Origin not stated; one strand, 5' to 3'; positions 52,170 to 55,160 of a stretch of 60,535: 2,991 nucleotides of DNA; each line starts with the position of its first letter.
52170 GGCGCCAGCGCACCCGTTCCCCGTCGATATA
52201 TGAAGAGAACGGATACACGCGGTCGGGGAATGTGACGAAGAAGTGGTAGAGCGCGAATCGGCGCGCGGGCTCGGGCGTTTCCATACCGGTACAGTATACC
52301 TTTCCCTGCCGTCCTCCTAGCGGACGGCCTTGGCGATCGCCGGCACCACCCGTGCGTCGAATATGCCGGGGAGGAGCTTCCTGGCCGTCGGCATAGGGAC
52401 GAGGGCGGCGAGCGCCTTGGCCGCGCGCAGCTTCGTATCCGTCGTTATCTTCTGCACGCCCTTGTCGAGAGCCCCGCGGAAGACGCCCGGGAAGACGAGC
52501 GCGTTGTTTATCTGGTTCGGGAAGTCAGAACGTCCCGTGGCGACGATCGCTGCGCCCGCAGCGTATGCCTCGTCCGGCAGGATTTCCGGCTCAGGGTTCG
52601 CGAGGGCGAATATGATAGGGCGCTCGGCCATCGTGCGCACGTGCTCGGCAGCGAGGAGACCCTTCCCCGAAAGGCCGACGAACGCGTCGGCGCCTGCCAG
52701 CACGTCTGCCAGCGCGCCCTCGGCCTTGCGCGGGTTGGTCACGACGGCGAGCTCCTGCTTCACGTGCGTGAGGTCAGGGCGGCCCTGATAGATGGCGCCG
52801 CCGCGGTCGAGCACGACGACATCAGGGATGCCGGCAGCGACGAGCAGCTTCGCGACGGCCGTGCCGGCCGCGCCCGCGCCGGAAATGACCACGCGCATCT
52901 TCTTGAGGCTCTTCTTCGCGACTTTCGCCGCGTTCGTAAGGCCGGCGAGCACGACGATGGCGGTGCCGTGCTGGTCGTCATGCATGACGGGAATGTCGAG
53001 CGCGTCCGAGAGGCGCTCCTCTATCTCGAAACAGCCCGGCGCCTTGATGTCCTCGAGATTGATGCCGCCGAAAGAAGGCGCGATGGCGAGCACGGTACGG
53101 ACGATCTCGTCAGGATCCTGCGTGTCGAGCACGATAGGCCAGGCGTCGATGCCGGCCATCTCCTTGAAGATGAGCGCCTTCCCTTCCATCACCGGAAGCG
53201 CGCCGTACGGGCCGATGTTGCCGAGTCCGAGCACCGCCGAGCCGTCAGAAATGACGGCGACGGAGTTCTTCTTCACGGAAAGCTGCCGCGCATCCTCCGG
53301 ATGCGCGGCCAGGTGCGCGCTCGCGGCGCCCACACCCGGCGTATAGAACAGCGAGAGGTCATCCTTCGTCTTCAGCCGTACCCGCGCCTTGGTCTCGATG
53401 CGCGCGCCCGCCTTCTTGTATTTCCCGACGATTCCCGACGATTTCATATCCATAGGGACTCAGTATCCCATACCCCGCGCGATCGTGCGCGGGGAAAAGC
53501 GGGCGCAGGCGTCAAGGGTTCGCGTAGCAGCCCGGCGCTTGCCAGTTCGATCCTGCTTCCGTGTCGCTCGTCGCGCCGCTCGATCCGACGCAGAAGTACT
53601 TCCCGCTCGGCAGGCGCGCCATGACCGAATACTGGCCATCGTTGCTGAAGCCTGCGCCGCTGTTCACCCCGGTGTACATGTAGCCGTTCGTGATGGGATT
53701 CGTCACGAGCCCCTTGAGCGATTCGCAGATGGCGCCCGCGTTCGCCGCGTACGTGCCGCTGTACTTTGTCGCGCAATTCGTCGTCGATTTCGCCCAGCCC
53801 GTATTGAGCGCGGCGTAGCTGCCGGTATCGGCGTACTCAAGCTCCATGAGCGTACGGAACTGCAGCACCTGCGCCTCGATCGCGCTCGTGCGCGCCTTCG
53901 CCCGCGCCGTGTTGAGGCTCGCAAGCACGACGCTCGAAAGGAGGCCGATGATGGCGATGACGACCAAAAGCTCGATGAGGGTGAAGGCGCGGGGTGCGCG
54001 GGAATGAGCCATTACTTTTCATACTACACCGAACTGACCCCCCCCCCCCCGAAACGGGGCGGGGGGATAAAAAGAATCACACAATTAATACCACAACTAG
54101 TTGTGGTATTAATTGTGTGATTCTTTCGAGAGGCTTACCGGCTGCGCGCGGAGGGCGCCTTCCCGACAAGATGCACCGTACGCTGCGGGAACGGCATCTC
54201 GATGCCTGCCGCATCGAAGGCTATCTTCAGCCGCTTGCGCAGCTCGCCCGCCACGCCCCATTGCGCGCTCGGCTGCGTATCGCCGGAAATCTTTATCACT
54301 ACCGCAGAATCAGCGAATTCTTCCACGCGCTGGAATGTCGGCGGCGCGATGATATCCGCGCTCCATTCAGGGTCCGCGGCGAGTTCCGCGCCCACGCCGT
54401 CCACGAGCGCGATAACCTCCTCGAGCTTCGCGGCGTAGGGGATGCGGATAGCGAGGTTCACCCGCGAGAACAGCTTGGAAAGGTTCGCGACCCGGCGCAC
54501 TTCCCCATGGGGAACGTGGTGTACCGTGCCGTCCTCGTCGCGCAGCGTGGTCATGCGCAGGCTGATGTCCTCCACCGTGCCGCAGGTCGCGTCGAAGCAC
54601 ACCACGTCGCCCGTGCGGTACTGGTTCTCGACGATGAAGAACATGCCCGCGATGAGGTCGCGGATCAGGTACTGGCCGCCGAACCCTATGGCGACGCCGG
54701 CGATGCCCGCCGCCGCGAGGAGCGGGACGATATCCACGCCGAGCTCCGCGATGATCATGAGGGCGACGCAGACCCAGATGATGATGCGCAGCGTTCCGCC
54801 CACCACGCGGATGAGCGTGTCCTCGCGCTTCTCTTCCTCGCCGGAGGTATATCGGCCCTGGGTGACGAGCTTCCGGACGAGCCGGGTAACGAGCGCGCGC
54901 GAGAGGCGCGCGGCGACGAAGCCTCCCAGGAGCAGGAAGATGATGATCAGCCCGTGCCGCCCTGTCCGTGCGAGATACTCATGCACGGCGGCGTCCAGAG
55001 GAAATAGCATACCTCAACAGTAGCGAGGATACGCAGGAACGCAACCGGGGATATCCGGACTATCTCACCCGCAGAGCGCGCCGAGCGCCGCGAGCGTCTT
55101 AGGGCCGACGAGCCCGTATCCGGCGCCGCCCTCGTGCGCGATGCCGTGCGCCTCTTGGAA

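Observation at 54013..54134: G13 homopolymer, GC hairpin and a 56-bp perfect palindrome upstream of a pilin with Ala at -1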

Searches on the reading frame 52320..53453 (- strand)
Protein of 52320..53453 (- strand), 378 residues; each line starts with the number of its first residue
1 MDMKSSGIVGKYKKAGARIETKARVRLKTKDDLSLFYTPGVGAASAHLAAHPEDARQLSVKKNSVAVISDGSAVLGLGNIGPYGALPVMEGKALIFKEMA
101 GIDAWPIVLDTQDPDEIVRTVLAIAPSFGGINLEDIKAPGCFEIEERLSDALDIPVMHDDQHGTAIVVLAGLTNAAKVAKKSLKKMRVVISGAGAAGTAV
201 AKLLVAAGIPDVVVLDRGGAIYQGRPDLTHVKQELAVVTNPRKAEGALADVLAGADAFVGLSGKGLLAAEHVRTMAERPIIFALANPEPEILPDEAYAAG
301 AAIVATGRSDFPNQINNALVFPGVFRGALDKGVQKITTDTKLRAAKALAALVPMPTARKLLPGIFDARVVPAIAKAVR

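Call 22: find_encoding_contigs(protein=window:52320-53453:-, flank=3000, max_places=10)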
Protein window:52320-53453:- (378 aa): no gene with exactly this product is on record in the collection.

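Call 86: search_protein_families(library=pfam, proteins=[window:52320-53453:-], max_evalue=0.001)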
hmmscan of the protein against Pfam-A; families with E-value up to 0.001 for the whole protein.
window:52320-53453:- (378 aa): 5 families
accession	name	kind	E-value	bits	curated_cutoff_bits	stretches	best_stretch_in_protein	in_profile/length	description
PF00390.24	malic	-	5.4e-28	98.5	23.1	1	19-148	4-181/182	Malic enzyme, N-terminal domain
PF03949.21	Malic_M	-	1.7e-25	90.2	23.5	1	163-370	3-245/258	Malic enzyme, NAD binding domain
PF00899.27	ThiF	-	1.3e-05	24.9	28.1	1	177-217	12-52/238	ThiF family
PF00208.27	ELFV_dehydrog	-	5.8e-05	23.3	23.4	1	162-223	8-70/241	Glutamate/Leucine/Phenylalanine/Valine dehydrogenase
PF01488.26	Shikimate_DH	-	0.00068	20.2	24.3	0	176-217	3-44/138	Shikimate / quinate 5-dehydrogenase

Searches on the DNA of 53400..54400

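Call 44: search_rna_families(source=window, start=53400, end=54400, threshold=evalue, max_evalue=1)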
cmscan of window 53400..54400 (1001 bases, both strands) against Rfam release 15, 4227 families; matches with E-value up to 1: 8.
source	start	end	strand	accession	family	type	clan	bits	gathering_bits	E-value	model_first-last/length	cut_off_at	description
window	54071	54126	+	RF04049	MIR7127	Gene; miRNA;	-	32.4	100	0.00045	1-132/132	no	MIR7127 microRNA precursor family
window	54071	54127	+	RF04198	MIR8670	Gene; miRNA;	-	28.7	150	0.0039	1-142/142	no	MIR8670 microRNA precursor family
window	54070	54126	-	RF04198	MIR8670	Gene; miRNA;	-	27.7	150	0.0068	1-142/142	no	MIR8670 microRNA precursor family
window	54035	54124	-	RF01485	rli61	Cis-reg;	-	25.6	50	0.038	1-106/106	no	Listeria sRNA rli61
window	54067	54129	+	RF03828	MIR831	Gene; miRNA;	-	25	100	0.012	1-181/181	no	MIR831 microRNA precursor family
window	54035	54078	+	RF00381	Antizyme_FSE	Cis-reg; frameshift_element;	-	22.7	40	0.035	1-59/59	no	Antizyme RNA frameshifting stimulation element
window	53888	54002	-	RF01986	ZEB2_AS1_3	Gene; lncRNA;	-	18.1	55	0.33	1-100/100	no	ZEB2 antisense RNA 1 conserved region 3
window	53950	54009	+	RF01121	sR38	Gene; snRNA; snoRNA; CD-box;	-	15.2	50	0.77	1-59/59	no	Small nucleolar RNA sR38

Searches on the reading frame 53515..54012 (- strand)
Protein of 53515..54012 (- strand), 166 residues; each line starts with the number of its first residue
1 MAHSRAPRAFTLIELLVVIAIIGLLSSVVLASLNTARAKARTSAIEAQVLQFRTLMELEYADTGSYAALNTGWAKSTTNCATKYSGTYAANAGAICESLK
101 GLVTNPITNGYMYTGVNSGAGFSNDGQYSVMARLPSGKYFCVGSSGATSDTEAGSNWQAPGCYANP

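Call 21: find_encoding_contigs(protein=window:53515-54012:-, flank=3000, max_places=10)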
Protein window:53515-54012:- (166 aa): no gene with exactly this product is on record in the collection.

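Call 42: find_homologous_proteins(query=window:53515-54012:-, max_evalue=1e-10)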
Query window:53515-54012:- (166 aa): 1733 proteins with E <= 1e-10 among 8000 candidates; the best 120 are listed.
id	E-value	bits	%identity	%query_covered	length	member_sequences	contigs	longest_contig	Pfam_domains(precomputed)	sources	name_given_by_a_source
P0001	4.0e-102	357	100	100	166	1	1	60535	PF07963.18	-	-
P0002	3.2e-75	270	79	96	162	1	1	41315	PF07963.18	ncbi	-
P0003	2.2e-64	234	71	96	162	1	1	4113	PF07963.18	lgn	-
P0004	6.8e-64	233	70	96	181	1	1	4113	PF07963.18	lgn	-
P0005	2.7e-63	231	68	96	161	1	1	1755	PF07963.18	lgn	-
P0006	3.2e-62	227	66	96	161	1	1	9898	PF07963.18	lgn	-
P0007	2.1e-59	218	65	96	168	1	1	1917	PF07963.18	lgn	-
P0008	5.4e-59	217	64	97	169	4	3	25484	PF07963.18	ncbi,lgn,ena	-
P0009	1.0e-58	216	64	96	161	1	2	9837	PF07963.18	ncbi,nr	ncbi:type II secretion system GspH family protein [Patescibacteria group bacterium]|nr:type II secre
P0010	2.1e-58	215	64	100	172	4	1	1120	PF07963.18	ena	-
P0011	6.4e-58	213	64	96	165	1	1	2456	PF07963.18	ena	-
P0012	7.6e-58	213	63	96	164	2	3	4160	PF07963.18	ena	-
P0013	1.7e-57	212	64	100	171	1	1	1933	PF07963.18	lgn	-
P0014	1.6e-56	209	66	98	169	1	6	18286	PF07963.18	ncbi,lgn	-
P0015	2.3e-56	208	64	96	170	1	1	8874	PF07963.18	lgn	-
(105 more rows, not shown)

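Call 45: find_encoding_contigs(protein=P0002, flank=1500, max_places=4)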
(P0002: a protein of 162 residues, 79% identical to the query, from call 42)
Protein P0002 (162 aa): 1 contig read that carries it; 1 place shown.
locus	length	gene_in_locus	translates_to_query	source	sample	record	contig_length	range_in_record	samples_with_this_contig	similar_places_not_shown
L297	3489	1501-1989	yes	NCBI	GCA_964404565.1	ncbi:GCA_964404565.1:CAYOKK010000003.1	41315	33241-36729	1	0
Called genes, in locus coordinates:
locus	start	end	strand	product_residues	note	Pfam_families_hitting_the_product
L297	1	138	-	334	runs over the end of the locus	PF00294:PfkB, PF08543:Phos_pyr_kin (weak)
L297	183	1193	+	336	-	PF00274:Glycolytic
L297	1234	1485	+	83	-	-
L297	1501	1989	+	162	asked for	PF07963:N_methyl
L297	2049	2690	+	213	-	PF01386:Ribosomal_L25p, PF14693:Ribosomal_TL5_C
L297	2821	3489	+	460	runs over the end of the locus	PF13406:SLT_2 (faint)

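Call 46: find_encoding_contigs(protein=P0003, flank=1500, max_places=4)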
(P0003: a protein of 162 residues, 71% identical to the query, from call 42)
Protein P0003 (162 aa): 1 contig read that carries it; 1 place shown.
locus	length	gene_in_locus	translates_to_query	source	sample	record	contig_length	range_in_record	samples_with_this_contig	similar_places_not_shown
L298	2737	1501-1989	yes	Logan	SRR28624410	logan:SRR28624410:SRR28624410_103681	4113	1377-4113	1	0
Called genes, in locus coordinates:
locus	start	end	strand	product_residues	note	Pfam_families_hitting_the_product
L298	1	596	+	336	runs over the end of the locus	PF00274:Glycolytic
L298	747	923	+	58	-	-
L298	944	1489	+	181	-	PF07963:N_methyl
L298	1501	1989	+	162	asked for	PF07963:N_methyl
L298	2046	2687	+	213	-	PF01386:Ribosomal_L25p, PF14693:Ribosomal_TL5_C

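Call 47: find_encoding_contigs(protein=P0006, flank=1500, max_places=4)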
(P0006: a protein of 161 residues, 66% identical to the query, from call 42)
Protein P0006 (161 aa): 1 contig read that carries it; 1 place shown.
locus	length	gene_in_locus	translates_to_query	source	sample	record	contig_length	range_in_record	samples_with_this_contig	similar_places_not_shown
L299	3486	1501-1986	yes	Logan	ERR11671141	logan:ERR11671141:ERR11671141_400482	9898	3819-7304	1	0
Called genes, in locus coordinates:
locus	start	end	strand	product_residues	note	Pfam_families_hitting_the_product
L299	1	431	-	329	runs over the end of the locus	PF00294:PfkB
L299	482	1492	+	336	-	PF00274:Glycolytic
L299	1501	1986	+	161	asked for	PF07963:N_methyl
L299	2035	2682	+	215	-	PF01386:Ribosomal_L25p, PF14693:Ribosomal_TL5_C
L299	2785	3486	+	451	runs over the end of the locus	-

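Call 48: find_encoding_contigs(protein=P0008, flank=1500, max_places=4)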
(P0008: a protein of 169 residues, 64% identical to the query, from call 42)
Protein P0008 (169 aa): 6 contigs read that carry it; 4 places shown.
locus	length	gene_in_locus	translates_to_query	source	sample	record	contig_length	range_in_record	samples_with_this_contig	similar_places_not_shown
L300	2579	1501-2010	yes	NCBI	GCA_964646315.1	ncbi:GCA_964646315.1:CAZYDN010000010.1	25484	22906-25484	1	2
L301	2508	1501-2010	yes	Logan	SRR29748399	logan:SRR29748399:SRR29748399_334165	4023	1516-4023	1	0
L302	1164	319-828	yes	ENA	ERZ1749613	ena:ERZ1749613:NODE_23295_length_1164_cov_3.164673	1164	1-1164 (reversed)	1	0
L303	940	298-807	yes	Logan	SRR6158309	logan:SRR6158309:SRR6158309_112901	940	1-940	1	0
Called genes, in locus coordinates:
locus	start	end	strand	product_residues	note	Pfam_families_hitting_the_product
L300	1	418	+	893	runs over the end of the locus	PF02861:Clp_N, PF13191:AAA_16 (weak), PF23569:NBD_SMAX1, PF00004:AAA, PF17871:AAA_lid_9, PF07724:AAA_2, PF07728:AAA_5, PF10431:ClpB_D2-small, +5 more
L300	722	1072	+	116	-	-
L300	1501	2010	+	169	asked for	PF07963:N_methyl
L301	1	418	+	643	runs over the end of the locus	?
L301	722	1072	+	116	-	-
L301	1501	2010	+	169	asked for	PF07963:N_methyl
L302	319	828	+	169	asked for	PF07963:N_methyl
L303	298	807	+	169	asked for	PF07963:N_methyl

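Call 86: search_protein_families(library=pfam, proteins=[window:53515-54012:-], max_evalue=0.001)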
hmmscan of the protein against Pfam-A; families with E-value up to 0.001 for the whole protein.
window:53515-54012:- (166 aa): 1 family
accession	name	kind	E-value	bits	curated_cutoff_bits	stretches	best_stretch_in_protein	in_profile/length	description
PF07963.17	N_methyl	-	2e-07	30.7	21.2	1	8-30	5-27/27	Prokaryotic N-terminal methylation motif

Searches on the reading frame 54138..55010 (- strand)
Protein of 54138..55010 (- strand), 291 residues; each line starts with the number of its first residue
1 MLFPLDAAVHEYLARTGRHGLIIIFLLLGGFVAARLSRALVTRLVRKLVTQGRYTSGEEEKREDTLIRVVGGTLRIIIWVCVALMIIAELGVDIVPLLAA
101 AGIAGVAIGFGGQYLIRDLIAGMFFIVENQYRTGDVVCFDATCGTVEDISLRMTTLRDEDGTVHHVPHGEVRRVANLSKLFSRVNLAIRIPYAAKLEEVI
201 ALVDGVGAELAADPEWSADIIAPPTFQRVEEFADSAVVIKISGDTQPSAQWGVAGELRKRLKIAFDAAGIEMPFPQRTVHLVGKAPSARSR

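Call 20: find_encoding_contigs(protein=window:54138-55010:-, flank=3000, max_places=10)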
Protein window:54138-55010:- (291 aa): 6 contigs read that carry it; 6 places shown.
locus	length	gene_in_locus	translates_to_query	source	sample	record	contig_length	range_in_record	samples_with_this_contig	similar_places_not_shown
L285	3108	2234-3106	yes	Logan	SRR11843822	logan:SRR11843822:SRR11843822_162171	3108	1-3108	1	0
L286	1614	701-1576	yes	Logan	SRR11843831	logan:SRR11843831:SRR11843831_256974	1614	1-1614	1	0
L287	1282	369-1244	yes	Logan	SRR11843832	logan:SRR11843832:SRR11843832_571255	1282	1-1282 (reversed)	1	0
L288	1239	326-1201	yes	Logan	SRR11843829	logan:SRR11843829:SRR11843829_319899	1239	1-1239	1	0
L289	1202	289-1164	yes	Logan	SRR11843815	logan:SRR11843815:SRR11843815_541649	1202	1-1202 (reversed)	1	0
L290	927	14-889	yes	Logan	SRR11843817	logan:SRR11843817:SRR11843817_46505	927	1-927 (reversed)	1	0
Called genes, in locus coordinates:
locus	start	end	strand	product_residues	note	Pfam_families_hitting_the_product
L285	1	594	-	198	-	?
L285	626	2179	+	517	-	PF01520:Amidase_3 (weak), PF01471:PG_binding_1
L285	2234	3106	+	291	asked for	PF21088:MS_channel_1st, PF00924:MS_channel_2nd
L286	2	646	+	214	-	?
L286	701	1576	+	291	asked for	PF21088:MS_channel_1st, PF00924:MS_channel_2nd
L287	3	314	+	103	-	?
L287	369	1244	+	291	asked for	PF21088:MS_channel_1st, PF00924:MS_channel_2nd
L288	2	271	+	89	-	?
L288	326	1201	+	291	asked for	PF21088:MS_channel_1st, PF00924:MS_channel_2nd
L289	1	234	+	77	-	?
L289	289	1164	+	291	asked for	PF21088:MS_channel_1st, PF00924:MS_channel_2nd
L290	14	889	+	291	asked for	PF21088:MS_channel_1st, PF00924:MS_channel_2nd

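Call 82: find_homologous_proteins(query=window:54138-55010:-, max_evalue=1e-60)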
Query window:54138-55010:- (291 aa): 3307 proteins with E <= 1e-60 among 8000 candidates; the best 120 are listed.
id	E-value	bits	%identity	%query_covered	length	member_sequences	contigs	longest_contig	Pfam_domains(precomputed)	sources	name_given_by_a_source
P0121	5.7e-185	631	100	100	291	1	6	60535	PF21088.3,PF00924.25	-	-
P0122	3.4e-136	471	74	99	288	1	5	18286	PF21088.3,PF00924.25,PF21082.3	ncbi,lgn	-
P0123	1.5e-129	450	71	97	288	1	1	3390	PF21088.3,PF00924.25,PF21082.3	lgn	-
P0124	6.6e-110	385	62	96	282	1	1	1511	PF21088.3,PF00924.25,PF21082.3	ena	-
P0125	5.1e-109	382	65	90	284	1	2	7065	PF21088.3,PF00924.25,PF21082.3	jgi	jgi:small-conductance mechanosensitive channel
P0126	9.5e-109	381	65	91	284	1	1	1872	PF21088.3,PF00924.25,PF21082.3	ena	-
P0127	1.3e-108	381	65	90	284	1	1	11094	PF21088.3,PF00924.25,PF21082.3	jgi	jgi:small-conductance mechanosensitive channel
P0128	7.7e-108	378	65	91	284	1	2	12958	PF21088.3,PF00924.25,PF21082.3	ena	-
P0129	8.8e-108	378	66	90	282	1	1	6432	PF21088.3,PF00924.25,PF21082.3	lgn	-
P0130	1.2e-107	378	66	86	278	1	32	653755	PF21088.3,PF00924.25,PF21082.3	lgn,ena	-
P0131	2.8e-107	376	67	86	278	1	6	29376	PF21088.3,PF00924.25,PF21082.3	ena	-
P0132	3.9e-107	376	67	86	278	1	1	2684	PF21088.3,PF00924.25,PF21082.3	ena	-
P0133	1.5e-106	374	66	86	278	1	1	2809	PF21088.3,PF00924.25,PF21082.3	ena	-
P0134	2.0e-106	374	62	90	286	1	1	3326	PF21088.3,PF00924.25,PF21082.3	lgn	-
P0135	1.5e-105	371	62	92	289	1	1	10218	PF21088.3,PF00924.25,PF21082.3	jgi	jgi:small conductance mechanosensitive channel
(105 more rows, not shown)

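Call 83: find_encoding_contigs(protein=P0122, flank=2000, max_places=6)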
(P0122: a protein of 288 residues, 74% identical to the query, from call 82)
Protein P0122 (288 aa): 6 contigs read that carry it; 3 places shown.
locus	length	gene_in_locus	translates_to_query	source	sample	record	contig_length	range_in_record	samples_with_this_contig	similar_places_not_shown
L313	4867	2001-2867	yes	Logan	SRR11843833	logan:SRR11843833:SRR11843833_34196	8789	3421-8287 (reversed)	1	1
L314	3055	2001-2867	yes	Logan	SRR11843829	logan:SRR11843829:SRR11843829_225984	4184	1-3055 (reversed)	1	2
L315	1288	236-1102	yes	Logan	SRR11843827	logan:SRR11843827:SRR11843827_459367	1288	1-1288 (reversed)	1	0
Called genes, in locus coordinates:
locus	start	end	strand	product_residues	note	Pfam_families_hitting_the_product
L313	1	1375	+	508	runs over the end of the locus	PF01520:Amidase_3, PF01471:PG_binding_1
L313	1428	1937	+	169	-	PF07963:N_methyl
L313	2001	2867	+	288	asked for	PF21088:MS_channel_1st, PF00924:MS_channel_2nd, PF21082:MS_channel_3rd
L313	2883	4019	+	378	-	PF00390:malic, PF03949:Malic_M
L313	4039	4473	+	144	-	-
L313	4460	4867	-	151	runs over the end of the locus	PF00293:NUDIX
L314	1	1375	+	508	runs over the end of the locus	PF01520:Amidase_3, PF01471:PG_binding_1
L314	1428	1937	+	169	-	PF07963:N_methyl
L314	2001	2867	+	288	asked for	PF21088:MS_channel_1st, PF00924:MS_channel_2nd, PF21082:MS_channel_3rd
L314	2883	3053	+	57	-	?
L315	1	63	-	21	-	?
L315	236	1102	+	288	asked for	PF21088:MS_channel_1st, PF00924:MS_channel_2nd, PF21082:MS_channel_3rd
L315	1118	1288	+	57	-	?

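Call 86: search_protein_families(library=pfam, proteins=[window:54138-55010:-], max_evalue=0.001)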
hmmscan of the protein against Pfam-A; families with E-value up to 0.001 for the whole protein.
window:54138-55010:- (291 aa): 2 families
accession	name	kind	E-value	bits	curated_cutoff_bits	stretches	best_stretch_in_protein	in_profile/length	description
PF00924.24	MS_channel_2nd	-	3.3e-15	56.4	20.2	1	115-179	2-68/68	Mechanosensitive ion channel, beta-domain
PF21088.3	MS_channel_1st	-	1.6e-09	38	23.1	1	73-113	2-42/42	Mechanosensitive ion channel, transmembrane helices 2/3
